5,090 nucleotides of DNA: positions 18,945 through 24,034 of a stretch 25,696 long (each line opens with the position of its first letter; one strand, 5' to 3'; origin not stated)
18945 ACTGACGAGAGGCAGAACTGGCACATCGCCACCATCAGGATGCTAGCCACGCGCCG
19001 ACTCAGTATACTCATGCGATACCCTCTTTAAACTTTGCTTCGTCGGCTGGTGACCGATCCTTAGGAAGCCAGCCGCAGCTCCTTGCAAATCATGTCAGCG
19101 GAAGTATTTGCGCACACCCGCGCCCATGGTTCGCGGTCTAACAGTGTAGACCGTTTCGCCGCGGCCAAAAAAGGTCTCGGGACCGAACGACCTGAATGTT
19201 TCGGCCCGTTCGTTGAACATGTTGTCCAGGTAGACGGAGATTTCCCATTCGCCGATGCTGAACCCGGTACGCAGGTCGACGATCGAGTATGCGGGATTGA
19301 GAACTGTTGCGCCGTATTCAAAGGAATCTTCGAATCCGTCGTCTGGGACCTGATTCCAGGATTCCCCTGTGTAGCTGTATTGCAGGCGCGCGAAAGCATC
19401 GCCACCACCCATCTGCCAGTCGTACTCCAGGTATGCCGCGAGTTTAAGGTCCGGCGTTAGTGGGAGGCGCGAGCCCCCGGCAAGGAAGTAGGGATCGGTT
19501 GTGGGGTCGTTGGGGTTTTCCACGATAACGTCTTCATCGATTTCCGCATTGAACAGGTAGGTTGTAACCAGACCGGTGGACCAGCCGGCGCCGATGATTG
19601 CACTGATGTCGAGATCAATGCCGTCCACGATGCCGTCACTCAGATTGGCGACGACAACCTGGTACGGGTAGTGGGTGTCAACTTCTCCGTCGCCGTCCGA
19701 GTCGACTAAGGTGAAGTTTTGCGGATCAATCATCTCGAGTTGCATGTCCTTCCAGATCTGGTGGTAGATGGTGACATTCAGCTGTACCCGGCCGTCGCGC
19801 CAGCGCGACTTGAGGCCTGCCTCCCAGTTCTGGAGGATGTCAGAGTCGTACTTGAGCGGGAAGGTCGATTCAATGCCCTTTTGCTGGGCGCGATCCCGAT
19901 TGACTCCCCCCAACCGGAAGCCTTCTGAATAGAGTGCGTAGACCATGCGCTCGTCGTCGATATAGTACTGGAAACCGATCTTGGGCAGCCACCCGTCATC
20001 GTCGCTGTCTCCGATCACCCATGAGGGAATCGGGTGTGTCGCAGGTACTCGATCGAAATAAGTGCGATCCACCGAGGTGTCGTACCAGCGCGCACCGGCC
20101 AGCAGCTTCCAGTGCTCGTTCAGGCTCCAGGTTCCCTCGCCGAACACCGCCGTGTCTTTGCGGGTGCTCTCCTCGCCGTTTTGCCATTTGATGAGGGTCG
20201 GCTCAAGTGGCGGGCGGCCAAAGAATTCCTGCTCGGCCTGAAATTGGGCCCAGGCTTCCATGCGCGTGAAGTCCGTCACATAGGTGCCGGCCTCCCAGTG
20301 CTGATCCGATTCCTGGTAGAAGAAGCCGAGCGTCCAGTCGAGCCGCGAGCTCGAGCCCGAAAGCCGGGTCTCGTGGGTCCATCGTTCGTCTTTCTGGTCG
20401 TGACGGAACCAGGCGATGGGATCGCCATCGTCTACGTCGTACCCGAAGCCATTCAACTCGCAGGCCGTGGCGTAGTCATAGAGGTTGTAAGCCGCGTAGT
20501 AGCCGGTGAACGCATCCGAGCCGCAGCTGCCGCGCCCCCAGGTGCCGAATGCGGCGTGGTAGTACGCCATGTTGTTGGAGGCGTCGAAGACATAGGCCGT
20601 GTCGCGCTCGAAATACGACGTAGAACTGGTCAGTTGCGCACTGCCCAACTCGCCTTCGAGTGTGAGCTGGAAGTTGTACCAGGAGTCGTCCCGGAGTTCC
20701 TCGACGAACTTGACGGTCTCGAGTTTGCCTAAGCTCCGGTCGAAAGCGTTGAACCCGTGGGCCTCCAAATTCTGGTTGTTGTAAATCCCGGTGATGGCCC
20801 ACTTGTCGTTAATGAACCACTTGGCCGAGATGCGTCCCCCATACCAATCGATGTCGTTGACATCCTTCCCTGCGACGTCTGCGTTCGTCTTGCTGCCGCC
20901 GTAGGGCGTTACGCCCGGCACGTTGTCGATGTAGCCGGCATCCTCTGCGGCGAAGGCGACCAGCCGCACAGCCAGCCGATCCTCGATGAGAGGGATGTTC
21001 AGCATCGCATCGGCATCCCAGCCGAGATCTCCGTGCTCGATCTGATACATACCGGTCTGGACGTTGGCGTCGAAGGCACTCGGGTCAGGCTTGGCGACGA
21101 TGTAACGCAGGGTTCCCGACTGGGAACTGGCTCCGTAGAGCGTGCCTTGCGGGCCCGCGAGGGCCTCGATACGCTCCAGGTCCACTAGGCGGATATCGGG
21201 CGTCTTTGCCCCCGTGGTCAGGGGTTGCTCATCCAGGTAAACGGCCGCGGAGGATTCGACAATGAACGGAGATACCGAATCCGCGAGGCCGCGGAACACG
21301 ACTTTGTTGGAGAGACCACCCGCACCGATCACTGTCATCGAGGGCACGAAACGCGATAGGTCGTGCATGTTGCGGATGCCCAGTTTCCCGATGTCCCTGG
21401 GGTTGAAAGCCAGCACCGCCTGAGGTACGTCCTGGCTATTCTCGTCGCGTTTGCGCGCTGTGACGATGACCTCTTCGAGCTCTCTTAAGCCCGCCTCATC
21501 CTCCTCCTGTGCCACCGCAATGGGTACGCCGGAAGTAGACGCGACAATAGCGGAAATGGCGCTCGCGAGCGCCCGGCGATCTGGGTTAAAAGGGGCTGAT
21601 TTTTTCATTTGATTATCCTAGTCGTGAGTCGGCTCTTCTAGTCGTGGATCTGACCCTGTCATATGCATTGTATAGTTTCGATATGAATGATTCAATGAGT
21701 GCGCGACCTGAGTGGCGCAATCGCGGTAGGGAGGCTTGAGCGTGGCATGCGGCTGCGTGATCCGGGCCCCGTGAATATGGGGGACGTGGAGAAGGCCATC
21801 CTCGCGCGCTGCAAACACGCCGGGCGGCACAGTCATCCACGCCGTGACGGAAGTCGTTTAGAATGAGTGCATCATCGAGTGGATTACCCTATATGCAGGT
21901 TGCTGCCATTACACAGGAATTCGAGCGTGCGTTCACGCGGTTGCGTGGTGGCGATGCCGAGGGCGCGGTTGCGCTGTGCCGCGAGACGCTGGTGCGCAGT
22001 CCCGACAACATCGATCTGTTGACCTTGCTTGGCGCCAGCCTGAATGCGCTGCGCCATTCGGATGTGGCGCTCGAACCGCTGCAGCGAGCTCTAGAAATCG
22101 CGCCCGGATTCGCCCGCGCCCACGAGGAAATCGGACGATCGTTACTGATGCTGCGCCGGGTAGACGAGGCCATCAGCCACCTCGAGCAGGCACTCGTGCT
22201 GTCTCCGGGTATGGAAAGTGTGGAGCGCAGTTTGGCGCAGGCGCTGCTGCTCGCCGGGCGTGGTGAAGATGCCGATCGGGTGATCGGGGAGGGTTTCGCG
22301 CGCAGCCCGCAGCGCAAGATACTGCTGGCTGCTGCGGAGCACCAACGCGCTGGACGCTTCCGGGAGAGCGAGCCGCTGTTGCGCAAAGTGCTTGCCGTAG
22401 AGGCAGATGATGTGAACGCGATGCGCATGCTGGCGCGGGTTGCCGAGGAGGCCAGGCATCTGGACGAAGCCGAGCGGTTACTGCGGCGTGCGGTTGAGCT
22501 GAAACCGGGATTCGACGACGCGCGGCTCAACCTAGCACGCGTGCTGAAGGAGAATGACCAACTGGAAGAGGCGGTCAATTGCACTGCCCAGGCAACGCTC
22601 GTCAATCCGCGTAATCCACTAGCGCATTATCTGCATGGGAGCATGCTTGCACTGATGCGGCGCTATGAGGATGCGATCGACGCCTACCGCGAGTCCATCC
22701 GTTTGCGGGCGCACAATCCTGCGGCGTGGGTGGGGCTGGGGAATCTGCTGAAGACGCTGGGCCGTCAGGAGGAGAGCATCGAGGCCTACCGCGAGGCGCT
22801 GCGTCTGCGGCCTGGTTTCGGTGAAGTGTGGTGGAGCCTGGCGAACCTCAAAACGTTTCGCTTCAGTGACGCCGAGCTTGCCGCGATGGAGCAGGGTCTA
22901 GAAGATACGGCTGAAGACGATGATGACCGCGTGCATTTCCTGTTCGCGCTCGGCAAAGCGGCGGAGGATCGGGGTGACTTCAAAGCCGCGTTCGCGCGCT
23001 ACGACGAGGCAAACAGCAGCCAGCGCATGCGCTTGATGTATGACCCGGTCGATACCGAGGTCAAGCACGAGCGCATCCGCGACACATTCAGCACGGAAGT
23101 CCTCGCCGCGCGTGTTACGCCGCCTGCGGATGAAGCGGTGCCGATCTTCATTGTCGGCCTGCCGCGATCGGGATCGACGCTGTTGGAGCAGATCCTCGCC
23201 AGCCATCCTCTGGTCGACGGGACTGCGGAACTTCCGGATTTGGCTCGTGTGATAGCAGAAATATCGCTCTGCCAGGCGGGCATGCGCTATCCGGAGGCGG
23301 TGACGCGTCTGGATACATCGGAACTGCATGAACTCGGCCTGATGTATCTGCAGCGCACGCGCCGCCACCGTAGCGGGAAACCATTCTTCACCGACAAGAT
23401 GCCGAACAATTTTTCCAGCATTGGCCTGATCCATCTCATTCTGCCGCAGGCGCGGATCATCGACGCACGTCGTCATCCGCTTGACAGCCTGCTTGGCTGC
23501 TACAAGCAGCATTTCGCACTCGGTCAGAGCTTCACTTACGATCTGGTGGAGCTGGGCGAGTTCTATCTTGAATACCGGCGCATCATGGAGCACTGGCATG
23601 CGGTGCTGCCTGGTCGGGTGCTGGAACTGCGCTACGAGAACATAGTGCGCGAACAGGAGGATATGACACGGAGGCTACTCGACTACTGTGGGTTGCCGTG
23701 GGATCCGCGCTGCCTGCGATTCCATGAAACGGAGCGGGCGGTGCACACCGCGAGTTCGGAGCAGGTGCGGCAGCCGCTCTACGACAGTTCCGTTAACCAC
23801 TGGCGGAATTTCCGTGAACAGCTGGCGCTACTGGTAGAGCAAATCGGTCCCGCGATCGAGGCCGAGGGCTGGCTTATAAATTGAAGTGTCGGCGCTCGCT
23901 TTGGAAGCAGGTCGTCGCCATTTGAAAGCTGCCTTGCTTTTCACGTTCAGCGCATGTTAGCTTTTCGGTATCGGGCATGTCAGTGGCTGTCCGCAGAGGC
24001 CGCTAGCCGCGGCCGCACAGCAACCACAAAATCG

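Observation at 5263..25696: Candidate undescribed system: TBDR-led amide/ester capture, periplasmic hydrolysis and N-demethylation locus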

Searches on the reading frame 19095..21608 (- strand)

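Call 4: search_protein_families(library=pfam, proteins=[window:19095-21608:-])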
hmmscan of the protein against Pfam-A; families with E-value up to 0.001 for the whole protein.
window:19095-21608:- (837 aa): 2 families
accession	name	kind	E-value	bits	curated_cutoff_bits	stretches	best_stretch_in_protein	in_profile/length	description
PF00593.30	TonB_dep_Rec_b-barrel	-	3.2e-28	100.2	27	1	319-796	38-435/436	TonB dependent receptor-like, beta-barrel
PF07715.20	Plug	-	1.4e-12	48.5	23.9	1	59-166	3-107/107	TonB-dependent Receptor Plug Domain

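Call 5: search_protein_families(library=ncbifam, proteins=[window:19095-21608:-])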
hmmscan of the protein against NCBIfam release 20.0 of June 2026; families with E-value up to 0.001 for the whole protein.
window:19095-21608:- (837 aa): 9 families
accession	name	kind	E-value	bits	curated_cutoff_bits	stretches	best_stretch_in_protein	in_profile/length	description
TIGR01783.1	TonB-siderophor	subfamily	7.6e-16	57.9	223.5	3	60-188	1-123/649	TonB-dependent siderophore receptor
TIGR01785.1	TonB-hemin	subfamily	3.4e-15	55.6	316.85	2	482-802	362-654/677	TonB-dependent heme/hemoglobin receptor family protein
NF010010.0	PRK13483.1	equivalog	4.7e-11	41.4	927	1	16-218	7-210/660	ligand-gated channel protein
NF053590.1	TonB_dep_TOL0244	equivalog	6.6e-10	38.2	645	1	41-168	7-136/604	TOL_0244 family TonB-dependent receptor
TIGR01786.1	TonB-hemlactrns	subfamily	4.3e-09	35.3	323.75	1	481-801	388-685/719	TonB-dependent hemoglobin/transferrin/lactoferrin family receptor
NF010011.0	PRK13484.1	equivalog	1.1e-07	30.5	1197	1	42-217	28-206/682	IreA family TonB-dependent siderophore receptor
NF007478.2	PRK10064.1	equivalog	2.1e-07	29.6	745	1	42-216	28-203/663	catecholate siderophore receptor CirA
TIGR01779.1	TonB-B12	equivalog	9.7e-07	27.7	599.7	1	16-175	8-157/614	TonB-dependent vitamin B12 receptor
NF010038.0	PRK13513.1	equivalog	9.9e-06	24.4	942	1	20-217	14-211/659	ligand-gated channel protein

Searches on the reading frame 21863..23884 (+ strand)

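Call 4: search_protein_families(library=pfam, proteins=[window:21863-23884:+])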
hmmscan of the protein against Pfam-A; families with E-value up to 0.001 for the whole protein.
window:21863-23884:+ (673 aa): 21 families
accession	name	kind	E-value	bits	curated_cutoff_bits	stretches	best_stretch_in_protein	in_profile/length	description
PF13469.12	Sulfotransfer_3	-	2.6e-48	165.6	27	1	427-615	1-216/216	Sulfotransferase family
PF14559.12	TPR_19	-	1.9e-28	99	25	4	197-258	4-65/68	Tetratricopeptide repeat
PF07719.23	TPR_2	-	2.9e-27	92.9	27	2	286-318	1-33/34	Tetratricopeptide repeat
PF13432.12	TPR_16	-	2.2e-25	89.1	32.7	4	266-318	11-63/65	Tetratricopeptide repeat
PF00515.34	TPR_1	-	3.7e-25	87.1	27.8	1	287-319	2-34/34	Tetratricopeptide repeat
PF13428.12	TPR_14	-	7.5e-24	82.2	23.5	2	286-329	1-44/44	Tetratricopeptide repeat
PF13414.12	TPR_11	-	1.1e-23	83.1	26.8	2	293-329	1-37/42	TPR repeat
PF23914.1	TPR_CcmH_CycH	-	3.5e-23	82.6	42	2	276-382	40-146/158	Cytochrome c-type biogenesis protein H TPR domain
PF13181.12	TPR_8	-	3.6e-22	77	25.7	1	288-317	3-32/34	Tetratricopeptide repeat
PF13431.12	TPR_17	-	3.9e-22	77.1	24.4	1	206-238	1-33/34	Tetratricopeptide repeat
PF13424.12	TPR_12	-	1.6e-17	63.9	30.1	2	255-316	6-75/77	Tetratricopeptide repeat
PF24575.1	TPR_Slam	-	4.9e-15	56.3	35.2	1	188-237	51-100/104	Surface lipoprotein assembly modifier, N-terminal TPR repeats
PF12895.13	ANAPC3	-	9.7e-11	42.2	27.2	1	198-277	3-81/82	Anaphase-promoting complex, cyclosome, subunit 3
PF13176.12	TPR_7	-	4.1e-09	36.2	27.9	0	288-319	1-32/36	Tetratricopeptide repeat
PF13174.12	TPR_6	-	4.7e-08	33.6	26.3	0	288-317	2-31/33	Tetratricopeptide repeat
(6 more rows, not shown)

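Call 65: search_protein_families(library=ncbifam, proteins=[window:21863-23884:+], max_evalue=0.00001)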
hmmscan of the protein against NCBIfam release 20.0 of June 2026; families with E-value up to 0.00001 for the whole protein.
window:21863-23884:+ (673 aa): 14 families
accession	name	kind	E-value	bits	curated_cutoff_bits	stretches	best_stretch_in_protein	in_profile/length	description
TIGR02917.1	PEP_TPR_lipo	equivalog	1.3e-31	109.4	312.2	2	146-333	597-783/899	XrtA/PEP-CTERM system TPR-repeat protein PrsT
NF040959.1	MamA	equivalog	2e-26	92.7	200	2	219-327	72-180/204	magnetosome protein MamA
NF033762.1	social_mot_Tgl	equivalog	4.6e-21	75.3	225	1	269-348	48-129/252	social motility TPR repeat lipoprotein Tgl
TIGR02521.1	type_IV_pilW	equivalog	4.3e-15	55.9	154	1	219-382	32-194/234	type IV pilus biogenesis/stability protein PilW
NF033920.0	C39_PA2778_fam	equivalog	2e-12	47.1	150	0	151-247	157-253/255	PA2778 family cysteine peptidase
TIGR02552.1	LcrH_SycD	equivalog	4.1e-12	46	104.8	0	173-286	7-120/136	SycD/LcrH family type III secretion system chaperone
TIGR00540.1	TPR_hemY_coli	hypoth_equivalog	4.3e-12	45.5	142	1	119-241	262-382/385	heme biosynthesis-associated TPR protein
NF011721.1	PRK15174.1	equivalog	4.4e-08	31.8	1200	0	35-141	269-375/656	Vi polysaccharide transport protein VexE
NF033758.1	gliding_GltE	equivalog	6.9e-08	31.9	225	0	173-279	245-352/411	adventurous gliding motility TPR repeat lipoprotein GltE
NF052415.1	T3SS_chap_SctY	equivalog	4.1e-07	30.5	70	0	181-279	3-104/106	type III secretion apparatus assembly chaperone SctY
NF047558.1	TPR_END_plus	domain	8.1e-07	28.9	32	0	95-116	10-31/56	TPR end-of-group domain-containing protein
NF008757.0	PRK11788.1-5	equivalog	9.7e-07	28.2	363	0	157-217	187-247/388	lipopolysaccharide assembly protein LapB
TIGR00990.1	3a0801s09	subfamily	1e-06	27.7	757.25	0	201-323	348-470/615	mitochondrial import receptor subunit TOM70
TIGR03939.1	PGA_TPR_OMP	equivalog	7.8e-06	24.4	366.65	0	103-252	38-188/800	poly-beta-1,6 N-acetyl-D-glucosamine export porin PgaA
